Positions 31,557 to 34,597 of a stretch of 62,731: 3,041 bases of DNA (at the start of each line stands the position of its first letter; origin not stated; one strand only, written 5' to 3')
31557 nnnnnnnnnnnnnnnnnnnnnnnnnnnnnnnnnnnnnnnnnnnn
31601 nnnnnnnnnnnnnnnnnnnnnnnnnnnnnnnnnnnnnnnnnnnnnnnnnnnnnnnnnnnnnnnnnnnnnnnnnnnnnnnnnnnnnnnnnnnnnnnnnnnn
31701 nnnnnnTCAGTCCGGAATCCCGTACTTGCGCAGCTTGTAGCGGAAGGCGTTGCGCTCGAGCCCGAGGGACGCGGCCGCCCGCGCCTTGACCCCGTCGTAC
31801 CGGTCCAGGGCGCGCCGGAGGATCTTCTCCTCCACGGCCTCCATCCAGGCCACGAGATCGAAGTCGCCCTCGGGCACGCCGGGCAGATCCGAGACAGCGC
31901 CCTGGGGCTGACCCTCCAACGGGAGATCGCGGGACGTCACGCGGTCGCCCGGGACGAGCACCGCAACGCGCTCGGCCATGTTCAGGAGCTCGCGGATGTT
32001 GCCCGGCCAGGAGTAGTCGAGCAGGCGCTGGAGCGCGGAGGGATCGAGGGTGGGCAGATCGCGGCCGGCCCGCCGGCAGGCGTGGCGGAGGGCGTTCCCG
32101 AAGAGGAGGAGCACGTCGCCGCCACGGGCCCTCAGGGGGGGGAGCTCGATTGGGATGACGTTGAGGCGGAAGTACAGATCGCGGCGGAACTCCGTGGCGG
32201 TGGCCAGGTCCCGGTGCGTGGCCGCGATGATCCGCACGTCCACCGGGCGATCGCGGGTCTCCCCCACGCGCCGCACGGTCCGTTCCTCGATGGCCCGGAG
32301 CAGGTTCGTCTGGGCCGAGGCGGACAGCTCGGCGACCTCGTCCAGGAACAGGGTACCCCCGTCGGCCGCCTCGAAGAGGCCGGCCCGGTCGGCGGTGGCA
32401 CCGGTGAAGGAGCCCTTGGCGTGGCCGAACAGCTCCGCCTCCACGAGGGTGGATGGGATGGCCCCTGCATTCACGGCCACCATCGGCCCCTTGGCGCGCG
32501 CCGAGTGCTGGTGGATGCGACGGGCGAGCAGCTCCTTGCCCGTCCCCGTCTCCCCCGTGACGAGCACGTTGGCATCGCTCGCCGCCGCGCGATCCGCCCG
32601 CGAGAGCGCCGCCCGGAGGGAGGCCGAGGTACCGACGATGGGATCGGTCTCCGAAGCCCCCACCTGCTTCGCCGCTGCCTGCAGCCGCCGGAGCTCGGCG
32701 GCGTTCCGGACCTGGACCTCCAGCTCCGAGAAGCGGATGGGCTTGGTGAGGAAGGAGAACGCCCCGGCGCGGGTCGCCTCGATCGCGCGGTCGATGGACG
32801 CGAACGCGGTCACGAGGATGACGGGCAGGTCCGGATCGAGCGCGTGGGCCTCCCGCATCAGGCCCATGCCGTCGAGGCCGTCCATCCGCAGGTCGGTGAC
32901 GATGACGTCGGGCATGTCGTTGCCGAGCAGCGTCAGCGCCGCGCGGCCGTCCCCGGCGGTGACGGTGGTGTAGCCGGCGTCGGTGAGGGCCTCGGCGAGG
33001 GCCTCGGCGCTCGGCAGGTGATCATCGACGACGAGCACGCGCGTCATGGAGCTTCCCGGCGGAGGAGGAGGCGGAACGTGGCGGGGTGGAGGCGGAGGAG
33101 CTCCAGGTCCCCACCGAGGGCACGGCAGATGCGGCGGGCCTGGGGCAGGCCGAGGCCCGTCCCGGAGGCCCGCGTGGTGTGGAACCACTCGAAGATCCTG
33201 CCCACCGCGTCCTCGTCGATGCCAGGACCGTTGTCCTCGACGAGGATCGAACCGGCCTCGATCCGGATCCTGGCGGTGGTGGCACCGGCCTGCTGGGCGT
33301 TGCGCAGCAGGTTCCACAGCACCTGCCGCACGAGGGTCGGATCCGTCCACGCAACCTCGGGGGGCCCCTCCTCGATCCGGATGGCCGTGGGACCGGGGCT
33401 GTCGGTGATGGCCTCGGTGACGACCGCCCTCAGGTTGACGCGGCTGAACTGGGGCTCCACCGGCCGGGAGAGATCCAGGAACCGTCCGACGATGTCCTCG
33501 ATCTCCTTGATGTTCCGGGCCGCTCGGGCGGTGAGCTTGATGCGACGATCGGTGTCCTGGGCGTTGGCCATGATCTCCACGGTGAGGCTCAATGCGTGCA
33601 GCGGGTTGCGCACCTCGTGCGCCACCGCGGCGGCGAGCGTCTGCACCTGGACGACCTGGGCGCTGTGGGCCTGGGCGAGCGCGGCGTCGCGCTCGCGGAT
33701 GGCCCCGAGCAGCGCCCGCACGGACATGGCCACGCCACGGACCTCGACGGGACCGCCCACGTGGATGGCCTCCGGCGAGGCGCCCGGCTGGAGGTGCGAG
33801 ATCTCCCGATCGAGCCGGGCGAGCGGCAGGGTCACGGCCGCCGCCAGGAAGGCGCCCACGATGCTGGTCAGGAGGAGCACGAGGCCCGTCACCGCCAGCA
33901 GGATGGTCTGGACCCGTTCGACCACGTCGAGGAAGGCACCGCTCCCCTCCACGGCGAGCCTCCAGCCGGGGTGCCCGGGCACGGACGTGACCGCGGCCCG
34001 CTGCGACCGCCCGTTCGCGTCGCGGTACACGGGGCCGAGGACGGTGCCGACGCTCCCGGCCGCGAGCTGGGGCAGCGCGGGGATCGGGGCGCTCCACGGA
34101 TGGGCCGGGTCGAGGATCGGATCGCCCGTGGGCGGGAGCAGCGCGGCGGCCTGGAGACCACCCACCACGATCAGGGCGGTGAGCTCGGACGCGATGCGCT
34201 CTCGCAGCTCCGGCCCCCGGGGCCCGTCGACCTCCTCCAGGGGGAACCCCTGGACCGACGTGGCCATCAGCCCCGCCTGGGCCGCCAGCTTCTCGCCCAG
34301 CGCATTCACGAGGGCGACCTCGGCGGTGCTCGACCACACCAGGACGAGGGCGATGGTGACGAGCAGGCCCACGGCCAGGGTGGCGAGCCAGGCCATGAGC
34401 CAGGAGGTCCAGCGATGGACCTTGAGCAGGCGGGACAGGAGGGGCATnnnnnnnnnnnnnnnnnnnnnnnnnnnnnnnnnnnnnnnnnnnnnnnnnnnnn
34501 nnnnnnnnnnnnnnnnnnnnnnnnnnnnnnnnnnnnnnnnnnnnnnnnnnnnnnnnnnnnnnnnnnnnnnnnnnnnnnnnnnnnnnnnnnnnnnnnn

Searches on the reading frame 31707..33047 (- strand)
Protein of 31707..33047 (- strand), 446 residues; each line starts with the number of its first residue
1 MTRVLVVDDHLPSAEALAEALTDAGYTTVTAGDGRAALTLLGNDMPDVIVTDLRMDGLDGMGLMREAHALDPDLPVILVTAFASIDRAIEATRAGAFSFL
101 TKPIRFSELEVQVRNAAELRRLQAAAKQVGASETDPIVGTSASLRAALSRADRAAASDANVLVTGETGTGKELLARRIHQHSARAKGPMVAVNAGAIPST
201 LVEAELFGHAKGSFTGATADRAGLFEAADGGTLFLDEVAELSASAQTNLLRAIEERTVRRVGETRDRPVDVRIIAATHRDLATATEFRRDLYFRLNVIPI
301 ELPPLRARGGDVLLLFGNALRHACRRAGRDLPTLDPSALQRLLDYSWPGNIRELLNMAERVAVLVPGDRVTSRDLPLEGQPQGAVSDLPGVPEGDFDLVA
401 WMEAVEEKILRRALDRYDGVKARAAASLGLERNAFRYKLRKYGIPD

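Call 81: search_protein_families(library=pfam, proteins=[window:31707-33047:-], max_evalue=0.000001)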
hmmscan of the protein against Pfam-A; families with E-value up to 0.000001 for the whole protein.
window:31707-33047:- (446 aa): 7 families
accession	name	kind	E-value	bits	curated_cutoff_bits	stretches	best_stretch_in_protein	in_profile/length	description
PF00158.32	Sigma54_activat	-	1.3e-65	220.6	20.2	1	137-301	1-168/168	Sigma-54 interaction domain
PF00072.30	Response_reg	-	2.5e-26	92.5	30.2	1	4-113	1-110/111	Response regulator receiver domain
PF14532.12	Sigma54_activ_2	-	3.5e-18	66.6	25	1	138-305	1-138/138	Sigma-54 interaction domain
PF25601.1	AAA_lid_14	-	8.2e-18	64.4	27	1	306-382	1-77/87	AAA+ ATPase lid domain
PF02954.25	HTH_8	-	3.6e-10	39.8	22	1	402-442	2-42/42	Bacterial regulatory protein, Fis family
PF07728.20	AAA_5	-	1.3e-09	38.6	22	1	160-279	1-123/139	AAA domain (dynein-related subfamily)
PF01078.27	Mg_chelatase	-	2.6e-07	30.7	20.3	0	217-277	94-156/207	Magnesium chelatase, subunit ChlI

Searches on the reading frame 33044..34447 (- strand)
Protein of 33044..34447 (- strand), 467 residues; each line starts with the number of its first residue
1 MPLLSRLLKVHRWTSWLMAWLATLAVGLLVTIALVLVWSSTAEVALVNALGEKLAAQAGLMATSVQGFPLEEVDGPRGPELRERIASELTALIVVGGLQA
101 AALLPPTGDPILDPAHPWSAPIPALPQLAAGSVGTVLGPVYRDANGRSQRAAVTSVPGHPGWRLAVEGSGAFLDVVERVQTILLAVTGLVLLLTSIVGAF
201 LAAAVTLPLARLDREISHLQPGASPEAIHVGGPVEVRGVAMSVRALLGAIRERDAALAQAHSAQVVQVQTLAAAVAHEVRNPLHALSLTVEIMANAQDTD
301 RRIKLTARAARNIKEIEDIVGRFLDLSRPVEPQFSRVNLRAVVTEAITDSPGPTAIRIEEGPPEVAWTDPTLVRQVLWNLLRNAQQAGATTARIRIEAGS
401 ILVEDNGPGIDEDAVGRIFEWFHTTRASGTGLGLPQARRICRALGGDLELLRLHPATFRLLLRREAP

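Call 81: search_protein_families(library=pfam, proteins=[window:33044-34447:-], max_evalue=0.000001)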
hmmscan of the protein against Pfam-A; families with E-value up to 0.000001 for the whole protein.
window:33044-34447:- (467 aa): 2 families
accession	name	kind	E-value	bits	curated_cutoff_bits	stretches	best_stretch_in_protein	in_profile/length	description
PF02518.31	HATPase_c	-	5.7e-18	65.8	26.4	1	369-461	2-106/111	Histidine kinase-, DNA gyrase B-, and HSP90-like ATPase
PF00512.31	HisKA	-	6.4e-11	42.6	26.9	1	269-329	3-63/66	His Kinase A (phospho-acceptor) domain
